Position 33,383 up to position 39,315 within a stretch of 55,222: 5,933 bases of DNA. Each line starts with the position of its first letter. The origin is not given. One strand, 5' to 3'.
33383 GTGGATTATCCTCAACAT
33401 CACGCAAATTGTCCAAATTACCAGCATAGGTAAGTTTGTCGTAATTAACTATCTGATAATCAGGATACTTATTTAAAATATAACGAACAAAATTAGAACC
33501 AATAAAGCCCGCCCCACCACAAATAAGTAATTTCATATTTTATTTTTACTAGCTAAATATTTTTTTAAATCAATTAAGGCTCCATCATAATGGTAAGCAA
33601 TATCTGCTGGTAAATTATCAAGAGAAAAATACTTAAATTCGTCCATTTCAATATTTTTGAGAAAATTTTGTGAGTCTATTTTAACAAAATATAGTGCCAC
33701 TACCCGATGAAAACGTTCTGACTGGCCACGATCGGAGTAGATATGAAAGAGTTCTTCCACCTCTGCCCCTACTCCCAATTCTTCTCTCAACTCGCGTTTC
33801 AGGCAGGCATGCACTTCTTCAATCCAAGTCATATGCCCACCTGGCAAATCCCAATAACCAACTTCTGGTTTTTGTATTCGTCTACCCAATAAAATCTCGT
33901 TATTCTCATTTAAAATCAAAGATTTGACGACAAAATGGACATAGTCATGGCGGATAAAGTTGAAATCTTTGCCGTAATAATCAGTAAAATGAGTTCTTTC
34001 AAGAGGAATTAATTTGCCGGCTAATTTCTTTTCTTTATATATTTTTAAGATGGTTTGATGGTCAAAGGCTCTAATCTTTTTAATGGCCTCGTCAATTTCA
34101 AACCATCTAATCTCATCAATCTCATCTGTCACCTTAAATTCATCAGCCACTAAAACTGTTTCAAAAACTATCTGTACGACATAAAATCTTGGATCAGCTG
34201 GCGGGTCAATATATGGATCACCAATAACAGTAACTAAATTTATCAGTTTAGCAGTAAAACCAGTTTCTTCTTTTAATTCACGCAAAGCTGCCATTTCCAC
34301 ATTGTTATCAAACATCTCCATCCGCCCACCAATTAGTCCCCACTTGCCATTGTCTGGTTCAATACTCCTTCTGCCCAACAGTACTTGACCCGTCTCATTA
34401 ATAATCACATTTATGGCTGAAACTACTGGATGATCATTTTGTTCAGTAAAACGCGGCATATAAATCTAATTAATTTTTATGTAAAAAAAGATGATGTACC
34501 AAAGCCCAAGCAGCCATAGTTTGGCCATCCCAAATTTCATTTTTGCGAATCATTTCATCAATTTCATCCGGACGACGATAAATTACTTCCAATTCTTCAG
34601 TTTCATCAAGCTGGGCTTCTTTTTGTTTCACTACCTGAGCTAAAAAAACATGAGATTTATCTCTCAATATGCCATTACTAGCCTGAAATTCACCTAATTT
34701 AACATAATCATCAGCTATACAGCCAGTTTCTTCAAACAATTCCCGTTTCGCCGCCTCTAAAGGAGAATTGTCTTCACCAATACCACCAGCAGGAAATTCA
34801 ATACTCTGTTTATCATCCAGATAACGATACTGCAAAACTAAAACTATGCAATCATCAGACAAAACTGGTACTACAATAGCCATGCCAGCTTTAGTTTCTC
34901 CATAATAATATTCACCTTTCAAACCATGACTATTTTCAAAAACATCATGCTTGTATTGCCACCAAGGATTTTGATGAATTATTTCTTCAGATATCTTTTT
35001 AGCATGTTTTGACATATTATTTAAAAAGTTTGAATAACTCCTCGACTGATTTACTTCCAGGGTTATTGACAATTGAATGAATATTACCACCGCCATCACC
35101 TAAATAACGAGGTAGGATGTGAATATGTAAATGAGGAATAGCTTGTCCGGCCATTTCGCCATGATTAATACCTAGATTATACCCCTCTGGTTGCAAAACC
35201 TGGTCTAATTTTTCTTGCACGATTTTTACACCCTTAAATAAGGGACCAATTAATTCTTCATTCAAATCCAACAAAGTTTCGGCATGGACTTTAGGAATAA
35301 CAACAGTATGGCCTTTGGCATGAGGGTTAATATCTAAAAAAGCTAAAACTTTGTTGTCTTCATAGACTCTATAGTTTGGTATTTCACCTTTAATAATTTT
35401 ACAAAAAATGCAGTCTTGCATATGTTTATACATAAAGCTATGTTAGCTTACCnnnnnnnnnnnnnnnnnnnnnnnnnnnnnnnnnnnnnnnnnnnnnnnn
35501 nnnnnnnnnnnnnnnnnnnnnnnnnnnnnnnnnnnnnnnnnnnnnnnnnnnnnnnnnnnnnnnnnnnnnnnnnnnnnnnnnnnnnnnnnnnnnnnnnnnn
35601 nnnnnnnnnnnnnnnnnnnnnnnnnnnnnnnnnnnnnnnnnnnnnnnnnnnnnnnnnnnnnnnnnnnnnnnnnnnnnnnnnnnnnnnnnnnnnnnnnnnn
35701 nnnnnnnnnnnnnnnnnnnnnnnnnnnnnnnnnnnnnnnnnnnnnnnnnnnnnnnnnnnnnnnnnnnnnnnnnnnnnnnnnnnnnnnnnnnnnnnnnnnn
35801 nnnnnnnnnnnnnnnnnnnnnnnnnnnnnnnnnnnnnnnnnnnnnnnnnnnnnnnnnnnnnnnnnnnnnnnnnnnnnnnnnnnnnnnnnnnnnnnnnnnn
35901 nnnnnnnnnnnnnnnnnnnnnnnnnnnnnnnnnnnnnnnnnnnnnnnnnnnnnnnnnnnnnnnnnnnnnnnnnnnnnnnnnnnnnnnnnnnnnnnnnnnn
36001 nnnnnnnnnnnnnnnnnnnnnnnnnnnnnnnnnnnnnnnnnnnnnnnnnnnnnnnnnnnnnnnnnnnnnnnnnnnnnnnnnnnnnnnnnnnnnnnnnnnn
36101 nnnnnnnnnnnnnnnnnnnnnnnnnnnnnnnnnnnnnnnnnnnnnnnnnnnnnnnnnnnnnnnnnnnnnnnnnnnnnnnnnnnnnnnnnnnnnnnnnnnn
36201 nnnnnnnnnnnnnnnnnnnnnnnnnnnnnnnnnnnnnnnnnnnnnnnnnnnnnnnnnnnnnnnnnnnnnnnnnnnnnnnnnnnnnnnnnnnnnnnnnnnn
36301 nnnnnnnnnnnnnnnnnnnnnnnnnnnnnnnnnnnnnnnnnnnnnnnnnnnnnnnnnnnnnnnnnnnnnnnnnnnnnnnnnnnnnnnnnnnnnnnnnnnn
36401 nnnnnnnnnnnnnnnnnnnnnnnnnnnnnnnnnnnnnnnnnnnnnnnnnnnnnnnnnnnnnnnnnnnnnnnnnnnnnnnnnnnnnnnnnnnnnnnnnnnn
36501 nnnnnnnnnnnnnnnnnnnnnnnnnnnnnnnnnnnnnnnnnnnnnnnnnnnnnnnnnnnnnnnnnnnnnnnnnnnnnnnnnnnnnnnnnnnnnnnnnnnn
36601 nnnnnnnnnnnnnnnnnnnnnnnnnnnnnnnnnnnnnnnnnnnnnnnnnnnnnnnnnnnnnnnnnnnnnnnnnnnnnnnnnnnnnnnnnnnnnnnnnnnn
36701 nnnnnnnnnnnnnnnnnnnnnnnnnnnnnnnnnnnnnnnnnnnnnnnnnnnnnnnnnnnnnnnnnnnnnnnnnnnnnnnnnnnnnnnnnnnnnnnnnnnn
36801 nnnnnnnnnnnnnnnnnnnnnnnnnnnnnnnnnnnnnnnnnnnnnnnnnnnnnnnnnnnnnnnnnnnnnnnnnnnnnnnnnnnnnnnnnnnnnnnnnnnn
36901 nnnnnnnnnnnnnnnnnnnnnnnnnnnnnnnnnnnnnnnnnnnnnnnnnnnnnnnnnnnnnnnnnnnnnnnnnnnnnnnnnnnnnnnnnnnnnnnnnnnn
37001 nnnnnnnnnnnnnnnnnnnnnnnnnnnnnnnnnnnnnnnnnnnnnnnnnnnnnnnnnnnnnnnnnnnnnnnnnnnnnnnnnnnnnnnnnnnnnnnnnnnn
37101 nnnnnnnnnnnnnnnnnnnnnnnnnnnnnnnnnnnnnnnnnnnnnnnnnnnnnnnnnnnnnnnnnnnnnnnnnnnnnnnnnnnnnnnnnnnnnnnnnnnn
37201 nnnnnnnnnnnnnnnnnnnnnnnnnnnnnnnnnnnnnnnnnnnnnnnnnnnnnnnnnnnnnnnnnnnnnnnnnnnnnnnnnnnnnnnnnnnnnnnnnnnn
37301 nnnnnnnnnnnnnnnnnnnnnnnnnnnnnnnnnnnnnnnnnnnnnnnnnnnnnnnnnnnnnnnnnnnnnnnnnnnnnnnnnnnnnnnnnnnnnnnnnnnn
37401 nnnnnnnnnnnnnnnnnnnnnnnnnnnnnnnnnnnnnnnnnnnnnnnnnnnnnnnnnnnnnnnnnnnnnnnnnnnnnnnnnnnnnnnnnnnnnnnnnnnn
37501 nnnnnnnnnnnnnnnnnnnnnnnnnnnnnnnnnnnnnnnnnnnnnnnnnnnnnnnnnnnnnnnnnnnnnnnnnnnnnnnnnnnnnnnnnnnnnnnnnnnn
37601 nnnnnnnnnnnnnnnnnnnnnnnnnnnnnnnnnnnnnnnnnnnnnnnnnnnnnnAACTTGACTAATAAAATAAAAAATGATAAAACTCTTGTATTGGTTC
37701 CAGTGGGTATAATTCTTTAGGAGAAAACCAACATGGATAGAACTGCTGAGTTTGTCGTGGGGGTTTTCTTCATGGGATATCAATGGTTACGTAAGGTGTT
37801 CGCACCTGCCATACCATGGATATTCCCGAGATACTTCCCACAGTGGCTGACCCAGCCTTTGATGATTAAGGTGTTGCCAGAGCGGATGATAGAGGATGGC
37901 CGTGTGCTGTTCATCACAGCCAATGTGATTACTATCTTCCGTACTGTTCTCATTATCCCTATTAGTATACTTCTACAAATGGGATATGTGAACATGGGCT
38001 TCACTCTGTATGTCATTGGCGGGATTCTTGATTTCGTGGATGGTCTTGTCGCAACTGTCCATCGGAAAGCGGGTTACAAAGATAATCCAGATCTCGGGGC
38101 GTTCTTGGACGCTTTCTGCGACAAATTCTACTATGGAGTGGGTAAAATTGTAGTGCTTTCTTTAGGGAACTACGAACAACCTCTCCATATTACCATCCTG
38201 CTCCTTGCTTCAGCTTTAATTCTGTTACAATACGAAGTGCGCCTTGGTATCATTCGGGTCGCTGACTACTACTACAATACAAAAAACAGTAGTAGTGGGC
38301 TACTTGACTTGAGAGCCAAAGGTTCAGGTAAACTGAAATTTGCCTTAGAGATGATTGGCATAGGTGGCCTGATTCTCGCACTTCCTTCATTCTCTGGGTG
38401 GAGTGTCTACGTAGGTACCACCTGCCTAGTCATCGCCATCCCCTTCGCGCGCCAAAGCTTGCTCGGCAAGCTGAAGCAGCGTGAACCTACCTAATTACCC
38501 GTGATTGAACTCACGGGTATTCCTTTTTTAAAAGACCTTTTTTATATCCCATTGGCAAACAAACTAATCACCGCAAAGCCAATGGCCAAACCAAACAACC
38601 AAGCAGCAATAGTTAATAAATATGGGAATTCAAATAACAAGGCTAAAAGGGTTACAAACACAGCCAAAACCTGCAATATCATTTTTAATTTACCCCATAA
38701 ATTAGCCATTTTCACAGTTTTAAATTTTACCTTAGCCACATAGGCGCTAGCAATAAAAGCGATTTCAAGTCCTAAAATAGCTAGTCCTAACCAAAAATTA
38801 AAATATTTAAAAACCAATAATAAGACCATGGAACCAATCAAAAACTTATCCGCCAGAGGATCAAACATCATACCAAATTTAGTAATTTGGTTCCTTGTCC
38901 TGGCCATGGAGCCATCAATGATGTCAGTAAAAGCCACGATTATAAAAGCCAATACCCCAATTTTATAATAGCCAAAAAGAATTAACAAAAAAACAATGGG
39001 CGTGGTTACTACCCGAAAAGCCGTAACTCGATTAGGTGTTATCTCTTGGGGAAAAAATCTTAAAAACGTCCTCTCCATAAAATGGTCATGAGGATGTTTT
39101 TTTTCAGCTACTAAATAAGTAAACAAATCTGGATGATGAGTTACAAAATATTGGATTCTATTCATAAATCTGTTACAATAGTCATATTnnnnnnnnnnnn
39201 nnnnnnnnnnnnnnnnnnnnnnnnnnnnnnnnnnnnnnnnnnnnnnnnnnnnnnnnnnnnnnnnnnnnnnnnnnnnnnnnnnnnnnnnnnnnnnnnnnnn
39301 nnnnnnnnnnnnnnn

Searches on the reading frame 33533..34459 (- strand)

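Call 27: search_protein_families(library=pfam, proteins=[window:33533-34459:-], max_evalue=0.00001)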
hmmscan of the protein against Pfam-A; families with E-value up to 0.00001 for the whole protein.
window:33533-34459:- (308 aa): 2 families
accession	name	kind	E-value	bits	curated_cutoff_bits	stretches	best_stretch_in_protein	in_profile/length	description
PF00293.34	NUDIX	-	1.9e-41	141.6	21.1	2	12-135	3-129/134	NUDIX domain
PF22327.2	Nudt16-like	-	1e-06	29.2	27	0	205-273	37-106/161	U8 snoRNA-decapping enzyme-like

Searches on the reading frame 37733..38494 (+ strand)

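Call 26: search_protein_families(library=pfam, proteins=[window:37733-38494:+], max_evalue=0.00001)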
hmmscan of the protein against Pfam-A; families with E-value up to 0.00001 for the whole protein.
window:37733-38494:+ (253 aa): 1 family
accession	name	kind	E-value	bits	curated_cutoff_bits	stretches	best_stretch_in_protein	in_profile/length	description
PF01066.26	CDP-OH_P_transf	-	1.6e-12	48.5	22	1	61-230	2-148/152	CDP-alcohol phosphatidyltransferase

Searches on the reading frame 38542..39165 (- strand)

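Call 26: search_protein_families(library=pfam, proteins=[window:38542-39165:-], max_evalue=0.00001)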
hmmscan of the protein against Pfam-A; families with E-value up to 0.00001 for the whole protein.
window:38542-39165:- (207 aa): 1 family
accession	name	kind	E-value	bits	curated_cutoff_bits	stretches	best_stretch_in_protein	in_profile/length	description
PF01066.26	CDP-OH_P_transf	-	2.2e-26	93.5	22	1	43-194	3-146/152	CDP-alcohol phosphatidyltransferase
